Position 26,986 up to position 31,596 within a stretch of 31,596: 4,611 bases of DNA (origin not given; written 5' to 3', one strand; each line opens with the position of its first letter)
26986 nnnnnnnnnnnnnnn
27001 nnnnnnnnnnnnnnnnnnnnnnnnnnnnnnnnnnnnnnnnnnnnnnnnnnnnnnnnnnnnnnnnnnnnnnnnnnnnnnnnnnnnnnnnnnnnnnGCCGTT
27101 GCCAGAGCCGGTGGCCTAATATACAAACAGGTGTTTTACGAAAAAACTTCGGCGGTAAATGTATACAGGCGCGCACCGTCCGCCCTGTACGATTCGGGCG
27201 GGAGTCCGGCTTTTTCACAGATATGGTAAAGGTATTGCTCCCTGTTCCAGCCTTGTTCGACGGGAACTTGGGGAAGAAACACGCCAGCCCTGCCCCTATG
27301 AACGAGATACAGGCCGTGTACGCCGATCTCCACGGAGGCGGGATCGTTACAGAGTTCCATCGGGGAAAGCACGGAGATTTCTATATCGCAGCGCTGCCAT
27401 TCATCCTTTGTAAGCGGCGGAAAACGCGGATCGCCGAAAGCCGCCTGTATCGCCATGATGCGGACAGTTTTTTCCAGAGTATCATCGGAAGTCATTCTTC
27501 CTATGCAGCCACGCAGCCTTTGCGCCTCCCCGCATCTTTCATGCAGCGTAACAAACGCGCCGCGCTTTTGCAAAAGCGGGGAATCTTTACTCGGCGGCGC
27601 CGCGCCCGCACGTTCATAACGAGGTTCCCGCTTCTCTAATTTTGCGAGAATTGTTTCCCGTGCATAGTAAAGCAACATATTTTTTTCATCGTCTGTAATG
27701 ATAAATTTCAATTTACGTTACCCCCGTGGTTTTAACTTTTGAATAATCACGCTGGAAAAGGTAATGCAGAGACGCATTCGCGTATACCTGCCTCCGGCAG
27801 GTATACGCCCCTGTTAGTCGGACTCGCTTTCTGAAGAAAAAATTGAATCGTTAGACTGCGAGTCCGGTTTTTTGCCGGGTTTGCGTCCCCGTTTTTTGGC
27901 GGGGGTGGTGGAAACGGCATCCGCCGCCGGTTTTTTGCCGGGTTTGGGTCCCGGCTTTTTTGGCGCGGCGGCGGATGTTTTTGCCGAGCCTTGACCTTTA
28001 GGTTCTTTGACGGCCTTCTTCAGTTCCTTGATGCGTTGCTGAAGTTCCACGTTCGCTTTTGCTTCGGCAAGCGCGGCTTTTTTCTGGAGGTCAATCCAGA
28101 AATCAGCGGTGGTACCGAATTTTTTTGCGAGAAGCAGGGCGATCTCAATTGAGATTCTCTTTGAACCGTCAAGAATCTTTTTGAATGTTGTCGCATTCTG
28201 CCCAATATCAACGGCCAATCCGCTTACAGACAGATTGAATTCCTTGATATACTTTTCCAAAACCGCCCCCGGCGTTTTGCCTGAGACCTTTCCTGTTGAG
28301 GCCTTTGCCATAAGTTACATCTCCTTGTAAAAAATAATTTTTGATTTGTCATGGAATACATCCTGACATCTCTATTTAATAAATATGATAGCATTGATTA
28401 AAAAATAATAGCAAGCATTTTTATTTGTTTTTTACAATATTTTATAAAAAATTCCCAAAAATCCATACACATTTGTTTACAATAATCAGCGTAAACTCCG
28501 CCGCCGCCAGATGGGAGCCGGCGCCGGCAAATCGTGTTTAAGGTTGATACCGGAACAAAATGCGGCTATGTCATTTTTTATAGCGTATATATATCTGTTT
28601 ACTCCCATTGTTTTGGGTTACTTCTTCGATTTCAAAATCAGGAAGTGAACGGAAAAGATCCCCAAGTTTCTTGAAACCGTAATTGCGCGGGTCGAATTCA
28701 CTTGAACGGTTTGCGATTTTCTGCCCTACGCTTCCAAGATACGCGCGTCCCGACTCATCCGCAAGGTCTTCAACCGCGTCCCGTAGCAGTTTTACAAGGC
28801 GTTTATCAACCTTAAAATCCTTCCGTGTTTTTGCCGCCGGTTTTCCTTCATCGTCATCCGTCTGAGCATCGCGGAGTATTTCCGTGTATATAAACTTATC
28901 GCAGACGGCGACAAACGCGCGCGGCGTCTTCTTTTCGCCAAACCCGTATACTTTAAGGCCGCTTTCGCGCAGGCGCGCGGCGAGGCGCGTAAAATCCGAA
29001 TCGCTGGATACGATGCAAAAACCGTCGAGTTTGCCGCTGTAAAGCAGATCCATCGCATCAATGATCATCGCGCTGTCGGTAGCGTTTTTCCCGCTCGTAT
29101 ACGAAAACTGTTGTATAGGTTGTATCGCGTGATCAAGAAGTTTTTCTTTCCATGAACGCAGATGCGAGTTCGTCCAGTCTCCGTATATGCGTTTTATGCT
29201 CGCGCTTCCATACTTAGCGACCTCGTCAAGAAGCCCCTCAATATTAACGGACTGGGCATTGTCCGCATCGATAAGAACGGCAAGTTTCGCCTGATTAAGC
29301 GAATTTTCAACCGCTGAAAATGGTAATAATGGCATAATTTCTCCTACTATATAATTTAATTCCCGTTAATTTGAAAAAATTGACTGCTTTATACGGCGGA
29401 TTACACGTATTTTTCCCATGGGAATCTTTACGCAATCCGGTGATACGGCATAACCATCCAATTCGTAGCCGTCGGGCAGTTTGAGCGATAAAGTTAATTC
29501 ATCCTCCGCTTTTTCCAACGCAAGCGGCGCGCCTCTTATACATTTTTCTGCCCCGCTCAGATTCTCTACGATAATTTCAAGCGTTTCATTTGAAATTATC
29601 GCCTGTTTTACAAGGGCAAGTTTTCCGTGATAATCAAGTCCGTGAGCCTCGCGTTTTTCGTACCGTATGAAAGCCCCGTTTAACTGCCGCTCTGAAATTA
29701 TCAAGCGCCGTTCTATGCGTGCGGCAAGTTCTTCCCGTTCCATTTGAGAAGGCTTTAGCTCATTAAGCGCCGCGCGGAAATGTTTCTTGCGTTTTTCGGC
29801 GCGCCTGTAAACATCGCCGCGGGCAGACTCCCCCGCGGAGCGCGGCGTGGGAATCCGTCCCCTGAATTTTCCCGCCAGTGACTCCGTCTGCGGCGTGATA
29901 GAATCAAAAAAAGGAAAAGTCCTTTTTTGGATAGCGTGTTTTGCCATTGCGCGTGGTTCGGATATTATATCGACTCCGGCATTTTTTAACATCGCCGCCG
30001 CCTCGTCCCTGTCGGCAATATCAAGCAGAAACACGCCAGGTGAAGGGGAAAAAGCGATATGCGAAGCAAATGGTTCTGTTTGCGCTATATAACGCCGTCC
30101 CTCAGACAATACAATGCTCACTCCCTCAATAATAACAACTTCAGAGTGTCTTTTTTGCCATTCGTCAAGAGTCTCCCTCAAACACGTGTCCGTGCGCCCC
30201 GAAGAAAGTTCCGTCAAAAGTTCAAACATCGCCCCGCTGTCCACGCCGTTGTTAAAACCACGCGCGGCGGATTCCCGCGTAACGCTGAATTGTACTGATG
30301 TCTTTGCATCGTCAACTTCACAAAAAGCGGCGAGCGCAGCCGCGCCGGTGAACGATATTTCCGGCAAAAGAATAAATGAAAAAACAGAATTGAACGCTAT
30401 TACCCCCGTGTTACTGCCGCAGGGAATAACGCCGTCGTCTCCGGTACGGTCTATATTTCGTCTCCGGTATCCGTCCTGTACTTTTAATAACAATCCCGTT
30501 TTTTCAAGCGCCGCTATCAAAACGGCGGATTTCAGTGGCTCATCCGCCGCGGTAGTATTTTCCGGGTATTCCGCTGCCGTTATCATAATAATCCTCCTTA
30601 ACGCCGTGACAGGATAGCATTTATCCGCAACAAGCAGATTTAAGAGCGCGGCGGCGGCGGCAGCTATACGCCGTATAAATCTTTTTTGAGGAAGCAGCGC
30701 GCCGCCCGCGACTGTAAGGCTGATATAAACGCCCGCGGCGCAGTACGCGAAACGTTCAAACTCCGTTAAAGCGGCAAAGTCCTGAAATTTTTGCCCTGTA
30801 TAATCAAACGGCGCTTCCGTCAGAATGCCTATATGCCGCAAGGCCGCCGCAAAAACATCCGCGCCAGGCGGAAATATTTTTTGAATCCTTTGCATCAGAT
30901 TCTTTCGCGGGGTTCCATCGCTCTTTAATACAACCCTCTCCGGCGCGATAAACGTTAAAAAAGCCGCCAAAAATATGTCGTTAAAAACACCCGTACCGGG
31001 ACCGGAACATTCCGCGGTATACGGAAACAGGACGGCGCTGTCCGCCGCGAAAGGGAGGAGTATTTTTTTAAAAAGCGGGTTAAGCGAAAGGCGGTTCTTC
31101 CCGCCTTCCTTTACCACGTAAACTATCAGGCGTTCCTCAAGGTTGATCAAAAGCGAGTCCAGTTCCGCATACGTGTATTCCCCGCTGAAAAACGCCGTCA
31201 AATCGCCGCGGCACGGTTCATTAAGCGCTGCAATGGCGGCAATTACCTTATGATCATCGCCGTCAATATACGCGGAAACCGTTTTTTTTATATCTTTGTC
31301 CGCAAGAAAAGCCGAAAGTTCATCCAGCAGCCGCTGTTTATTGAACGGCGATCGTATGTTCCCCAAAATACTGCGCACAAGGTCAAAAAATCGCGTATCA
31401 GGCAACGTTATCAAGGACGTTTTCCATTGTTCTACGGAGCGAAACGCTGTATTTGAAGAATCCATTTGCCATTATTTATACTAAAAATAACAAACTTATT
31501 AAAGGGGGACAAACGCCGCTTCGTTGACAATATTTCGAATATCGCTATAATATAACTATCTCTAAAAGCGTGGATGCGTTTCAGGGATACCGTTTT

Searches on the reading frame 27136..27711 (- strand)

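Call 35: search_protein_families(library=pfam, proteins=[window:27136-27711:-], max_evalue=0.001)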
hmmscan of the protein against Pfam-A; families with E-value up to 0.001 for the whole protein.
window:27136-27711:- (191 aa): 1 family
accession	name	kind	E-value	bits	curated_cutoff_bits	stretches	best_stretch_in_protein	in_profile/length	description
PF01871.22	AMMECR1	-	6.6e-52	175.8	25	1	15-190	2-168/168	AMMECR1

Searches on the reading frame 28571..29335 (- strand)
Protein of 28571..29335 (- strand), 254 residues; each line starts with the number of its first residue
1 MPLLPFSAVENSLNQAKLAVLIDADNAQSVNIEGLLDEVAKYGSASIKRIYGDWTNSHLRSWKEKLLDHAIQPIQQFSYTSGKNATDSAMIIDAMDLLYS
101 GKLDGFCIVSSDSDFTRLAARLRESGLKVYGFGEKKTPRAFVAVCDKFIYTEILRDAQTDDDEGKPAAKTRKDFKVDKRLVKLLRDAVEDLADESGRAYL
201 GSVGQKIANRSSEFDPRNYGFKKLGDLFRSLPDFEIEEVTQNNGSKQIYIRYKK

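Call 34: search_protein_families(library=pfam, proteins=[window:28571-29335:-], max_evalue=0.001)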
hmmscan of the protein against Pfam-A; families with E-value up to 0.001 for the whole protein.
window:28571-29335:- (254 aa): 2 families
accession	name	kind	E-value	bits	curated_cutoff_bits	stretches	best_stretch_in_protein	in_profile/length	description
PF01936.24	NYN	-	2.6e-40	138.7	24.2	1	17-151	1-144/145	NYN domain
PF12872.13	OST-HTH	-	5.7e-17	61.8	23.8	1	175-243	4-68/71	OST-HTH/LOTUS domain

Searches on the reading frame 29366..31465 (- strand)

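Call 34: search_protein_families(library=pfam, proteins=[window:29366-31465:-], max_evalue=0.001)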
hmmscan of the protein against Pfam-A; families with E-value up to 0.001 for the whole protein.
window:29366-31465:- (699 aa): 1 family
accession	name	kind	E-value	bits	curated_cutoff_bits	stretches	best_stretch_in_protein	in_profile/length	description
PF13625.11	Helicase_C_3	-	0.00028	21.3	34.2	1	375-452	20-99/125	Helicase conserved C-terminal domain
